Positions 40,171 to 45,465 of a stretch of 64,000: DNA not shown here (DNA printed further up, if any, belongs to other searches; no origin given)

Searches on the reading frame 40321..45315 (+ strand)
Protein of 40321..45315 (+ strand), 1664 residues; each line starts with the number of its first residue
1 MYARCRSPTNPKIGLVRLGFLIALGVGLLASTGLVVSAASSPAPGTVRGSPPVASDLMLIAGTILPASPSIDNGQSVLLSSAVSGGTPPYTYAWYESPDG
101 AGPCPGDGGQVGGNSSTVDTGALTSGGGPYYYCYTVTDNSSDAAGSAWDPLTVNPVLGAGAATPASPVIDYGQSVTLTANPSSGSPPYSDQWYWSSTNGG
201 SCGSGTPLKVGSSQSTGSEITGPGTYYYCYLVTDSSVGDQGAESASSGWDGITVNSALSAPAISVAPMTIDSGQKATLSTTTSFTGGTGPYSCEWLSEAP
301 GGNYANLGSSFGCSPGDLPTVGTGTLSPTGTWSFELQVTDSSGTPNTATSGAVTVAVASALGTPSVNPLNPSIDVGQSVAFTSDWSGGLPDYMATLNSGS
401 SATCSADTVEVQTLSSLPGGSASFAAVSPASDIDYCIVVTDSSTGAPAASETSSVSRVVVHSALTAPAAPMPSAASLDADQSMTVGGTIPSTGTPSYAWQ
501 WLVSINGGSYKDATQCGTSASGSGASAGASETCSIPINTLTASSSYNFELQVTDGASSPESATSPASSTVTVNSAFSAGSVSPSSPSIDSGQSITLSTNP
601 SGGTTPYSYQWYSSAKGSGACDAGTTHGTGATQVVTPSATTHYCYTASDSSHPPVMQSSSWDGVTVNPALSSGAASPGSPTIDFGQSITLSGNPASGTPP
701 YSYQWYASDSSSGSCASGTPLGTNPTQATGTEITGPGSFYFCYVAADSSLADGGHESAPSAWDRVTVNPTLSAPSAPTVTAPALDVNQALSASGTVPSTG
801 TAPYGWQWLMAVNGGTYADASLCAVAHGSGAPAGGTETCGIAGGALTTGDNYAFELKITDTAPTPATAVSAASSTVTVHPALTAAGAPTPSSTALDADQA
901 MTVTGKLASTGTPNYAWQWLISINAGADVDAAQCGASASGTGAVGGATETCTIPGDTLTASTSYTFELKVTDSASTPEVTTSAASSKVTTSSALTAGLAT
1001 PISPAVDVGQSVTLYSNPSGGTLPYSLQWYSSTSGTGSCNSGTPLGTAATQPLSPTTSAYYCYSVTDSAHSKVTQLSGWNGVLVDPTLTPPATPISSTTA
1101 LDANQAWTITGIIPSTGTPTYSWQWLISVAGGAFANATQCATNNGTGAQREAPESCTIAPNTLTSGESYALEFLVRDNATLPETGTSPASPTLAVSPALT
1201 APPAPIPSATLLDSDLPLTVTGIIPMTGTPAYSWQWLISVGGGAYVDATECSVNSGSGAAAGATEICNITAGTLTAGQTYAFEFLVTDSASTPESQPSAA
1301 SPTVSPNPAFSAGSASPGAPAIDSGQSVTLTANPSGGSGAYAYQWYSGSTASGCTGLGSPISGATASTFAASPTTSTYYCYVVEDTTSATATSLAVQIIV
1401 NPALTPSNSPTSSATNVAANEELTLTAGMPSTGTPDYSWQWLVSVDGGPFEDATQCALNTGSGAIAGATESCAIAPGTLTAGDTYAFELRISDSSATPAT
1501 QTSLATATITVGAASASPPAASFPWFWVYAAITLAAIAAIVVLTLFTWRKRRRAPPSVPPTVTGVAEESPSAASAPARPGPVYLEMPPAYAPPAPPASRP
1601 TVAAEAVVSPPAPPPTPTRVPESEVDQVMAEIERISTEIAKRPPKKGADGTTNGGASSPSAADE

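Call 9: search_protein_families(library=pfam, proteins=[window:40321-45315:+], max_evalue=0.01)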
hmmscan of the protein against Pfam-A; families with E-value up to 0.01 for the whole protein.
window:40321-45315:+ (1664 aa): 5 families
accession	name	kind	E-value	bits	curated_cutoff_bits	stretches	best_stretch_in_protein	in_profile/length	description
PF13927.12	Ig_3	-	6.6e-11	43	30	0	581-616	6-40/78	Immunoglobulin domain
PF19081.6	Ig_7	-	1e-06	29.4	27.3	1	1321-1402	11-84/84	Ig-like domain CHU_C associated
PF21605.3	CRLF2-like_D2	-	2.9e-05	24.5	27.3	0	529-567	46-84/94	Cytokine receptor-like factor 2-like, D2 domain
PF22352.2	K319L-like_PKD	-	7.2e-05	23.2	27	0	172-236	11-72/84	K319L-like, PKD domain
PF13573.12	SprB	-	0.0065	16.5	28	1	593-614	16-35/37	SprB repeat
